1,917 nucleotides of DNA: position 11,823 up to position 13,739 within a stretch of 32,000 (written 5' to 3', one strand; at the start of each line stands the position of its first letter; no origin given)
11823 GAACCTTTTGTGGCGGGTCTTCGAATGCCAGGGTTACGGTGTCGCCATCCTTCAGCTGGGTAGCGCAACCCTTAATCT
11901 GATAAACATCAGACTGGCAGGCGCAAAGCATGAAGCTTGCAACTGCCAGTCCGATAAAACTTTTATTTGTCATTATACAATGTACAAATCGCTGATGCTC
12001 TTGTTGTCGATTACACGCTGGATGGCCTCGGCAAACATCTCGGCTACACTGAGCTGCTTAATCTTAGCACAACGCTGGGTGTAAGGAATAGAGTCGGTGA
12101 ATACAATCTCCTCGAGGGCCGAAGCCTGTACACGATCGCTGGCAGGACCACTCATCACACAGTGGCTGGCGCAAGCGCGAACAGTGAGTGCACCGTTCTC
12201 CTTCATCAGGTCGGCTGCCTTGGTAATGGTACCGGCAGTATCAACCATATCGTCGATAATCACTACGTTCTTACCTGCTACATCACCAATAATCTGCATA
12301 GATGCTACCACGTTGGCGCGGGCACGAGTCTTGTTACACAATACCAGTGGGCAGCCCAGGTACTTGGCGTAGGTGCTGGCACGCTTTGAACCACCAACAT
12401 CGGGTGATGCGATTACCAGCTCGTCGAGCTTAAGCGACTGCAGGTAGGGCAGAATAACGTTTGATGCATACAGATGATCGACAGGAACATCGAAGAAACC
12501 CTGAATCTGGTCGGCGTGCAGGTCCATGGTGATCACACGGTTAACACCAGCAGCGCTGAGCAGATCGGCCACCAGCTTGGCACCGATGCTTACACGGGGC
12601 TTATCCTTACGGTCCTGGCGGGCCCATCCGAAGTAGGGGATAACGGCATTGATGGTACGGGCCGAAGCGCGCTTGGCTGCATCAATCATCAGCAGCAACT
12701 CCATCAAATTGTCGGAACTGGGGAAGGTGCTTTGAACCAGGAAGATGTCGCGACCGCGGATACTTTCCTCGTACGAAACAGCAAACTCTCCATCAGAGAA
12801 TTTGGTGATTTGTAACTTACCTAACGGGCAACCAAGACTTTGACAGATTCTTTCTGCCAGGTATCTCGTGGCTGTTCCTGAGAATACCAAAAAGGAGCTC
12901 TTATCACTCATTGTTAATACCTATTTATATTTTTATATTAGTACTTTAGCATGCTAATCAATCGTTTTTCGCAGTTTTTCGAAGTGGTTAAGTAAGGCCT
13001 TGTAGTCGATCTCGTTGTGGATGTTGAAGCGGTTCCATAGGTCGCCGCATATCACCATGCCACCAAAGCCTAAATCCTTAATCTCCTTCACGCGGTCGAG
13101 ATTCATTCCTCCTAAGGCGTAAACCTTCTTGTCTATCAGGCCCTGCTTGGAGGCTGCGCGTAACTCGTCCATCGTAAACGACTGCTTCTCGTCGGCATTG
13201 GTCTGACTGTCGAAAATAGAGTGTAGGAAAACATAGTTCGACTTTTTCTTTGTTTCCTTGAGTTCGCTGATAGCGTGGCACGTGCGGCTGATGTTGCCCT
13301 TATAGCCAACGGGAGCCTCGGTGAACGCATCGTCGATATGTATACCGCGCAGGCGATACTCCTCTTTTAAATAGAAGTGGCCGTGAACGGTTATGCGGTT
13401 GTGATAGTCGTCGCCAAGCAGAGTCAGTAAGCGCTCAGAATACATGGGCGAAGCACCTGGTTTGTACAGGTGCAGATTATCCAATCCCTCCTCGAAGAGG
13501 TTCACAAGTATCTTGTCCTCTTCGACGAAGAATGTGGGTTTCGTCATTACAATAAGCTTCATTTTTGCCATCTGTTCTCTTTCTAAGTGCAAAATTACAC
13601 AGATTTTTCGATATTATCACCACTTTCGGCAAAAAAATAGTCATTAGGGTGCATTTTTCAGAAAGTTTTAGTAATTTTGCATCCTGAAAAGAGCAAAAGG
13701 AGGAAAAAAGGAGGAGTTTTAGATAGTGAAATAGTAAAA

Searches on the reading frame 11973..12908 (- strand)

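Call 91: search_protein_families(library=pfam, proteins=[window:11973-12908:-], max_evalue=0.001)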
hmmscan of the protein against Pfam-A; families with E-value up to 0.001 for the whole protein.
window:11973-12908:- (311 aa): 3 families
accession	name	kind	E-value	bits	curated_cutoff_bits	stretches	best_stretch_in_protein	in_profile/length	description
PF13793.12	Pribosyltran_N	-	2.5e-50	169.7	25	1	7-121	2-117/117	N-terminal domain of ribose phosphate pyrophosphokinase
PF14572.12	Pribosyl_synth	-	6.5e-26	91.9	27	1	202-309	73-183/184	Phosphoribosyl synthetase-associated domain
PF00156.33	Pribosyltran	-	3.6e-21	75.6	26.3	1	160-266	27-141/158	Phosphoribosyl transferase domain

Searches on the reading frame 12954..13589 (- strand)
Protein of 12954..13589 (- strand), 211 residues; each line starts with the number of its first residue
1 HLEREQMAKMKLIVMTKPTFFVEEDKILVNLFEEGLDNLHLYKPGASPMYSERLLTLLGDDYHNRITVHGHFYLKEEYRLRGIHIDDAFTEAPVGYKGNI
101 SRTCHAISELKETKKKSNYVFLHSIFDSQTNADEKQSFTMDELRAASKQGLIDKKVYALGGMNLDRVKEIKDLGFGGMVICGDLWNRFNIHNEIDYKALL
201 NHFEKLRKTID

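Call 91: search_protein_families(library=pfam, proteins=[window:12954-13589:-], max_evalue=0.001)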
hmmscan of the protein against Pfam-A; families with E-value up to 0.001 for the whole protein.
window:12954-13589:- (211 aa): 1 family
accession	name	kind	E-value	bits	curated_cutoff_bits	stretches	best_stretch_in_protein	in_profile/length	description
PF02581.23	TMP-TENI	-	1.7e-08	34.5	27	1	59-180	52-176/180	Thiamine monophosphate synthase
